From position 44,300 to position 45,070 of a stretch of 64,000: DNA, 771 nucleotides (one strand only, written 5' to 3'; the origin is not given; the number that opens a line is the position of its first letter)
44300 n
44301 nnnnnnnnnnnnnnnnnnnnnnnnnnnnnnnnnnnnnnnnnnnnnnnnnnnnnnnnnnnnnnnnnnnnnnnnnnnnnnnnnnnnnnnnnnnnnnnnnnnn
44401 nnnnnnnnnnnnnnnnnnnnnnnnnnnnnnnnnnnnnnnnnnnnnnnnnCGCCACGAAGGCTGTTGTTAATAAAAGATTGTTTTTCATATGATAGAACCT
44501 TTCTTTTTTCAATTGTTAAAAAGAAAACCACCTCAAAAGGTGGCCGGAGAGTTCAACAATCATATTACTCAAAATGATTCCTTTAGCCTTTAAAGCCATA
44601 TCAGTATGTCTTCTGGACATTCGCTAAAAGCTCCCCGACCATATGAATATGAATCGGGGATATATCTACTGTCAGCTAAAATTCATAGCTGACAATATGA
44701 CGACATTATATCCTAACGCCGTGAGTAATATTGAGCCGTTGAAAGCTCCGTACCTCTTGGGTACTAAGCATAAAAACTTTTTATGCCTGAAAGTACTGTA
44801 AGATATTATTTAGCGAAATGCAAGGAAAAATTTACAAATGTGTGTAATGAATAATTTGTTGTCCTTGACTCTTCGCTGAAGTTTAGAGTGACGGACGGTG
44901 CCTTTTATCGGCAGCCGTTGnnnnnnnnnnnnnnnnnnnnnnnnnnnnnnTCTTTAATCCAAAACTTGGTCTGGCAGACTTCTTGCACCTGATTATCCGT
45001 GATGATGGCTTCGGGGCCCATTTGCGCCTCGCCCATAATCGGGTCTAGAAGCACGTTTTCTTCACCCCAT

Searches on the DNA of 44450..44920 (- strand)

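Call 25: search_dna_similar(query=window:44486-44830:-, collection=plasmids, mode=distant, max_evalue=0.001)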
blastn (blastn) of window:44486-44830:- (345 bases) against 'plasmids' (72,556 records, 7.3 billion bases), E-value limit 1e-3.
No match.

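Call 52: search_rna_families(source=window, start=44450, end=44920, threshold=evalue, max_evalue=10)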
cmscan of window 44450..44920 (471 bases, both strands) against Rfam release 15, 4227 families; matches with E-value up to 10: 7.
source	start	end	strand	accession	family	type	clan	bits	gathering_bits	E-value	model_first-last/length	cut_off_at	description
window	44518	44634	-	RF00515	PyrR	Cis-reg;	-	22.5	54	0.76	1-115/115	no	PyrR binding site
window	44521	44620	-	RF02766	Ysr49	Gene; sRNA;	-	19.1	95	0.24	1-124/124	no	Yersinia sRNA 49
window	44466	44510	+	RF04319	BTncRNA_FopS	Gene; sRNA;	-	17.3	56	3.8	27-71/71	no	Bacteroidetes FopS (family of paralogous sRNAs)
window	44768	44874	+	RF02696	Teg49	Gene; sRNA;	-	17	186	3.3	1-196/196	no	Teg49 sRNA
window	44520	44582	-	RF01388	isrD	Gene; sRNA;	-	16.4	37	1.2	1-51/51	no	isrD Hfq binding RNA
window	44517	44614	-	RF02430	SpF19_sRNA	Gene; sRNA;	-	15.5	60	8.4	1-99/99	no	Streptococcus sRNA SpF19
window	44465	44567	+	RF02374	YenS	Gene; sRNA;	-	13.5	80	1.7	1-169/169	no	Yersinia YenS sRNA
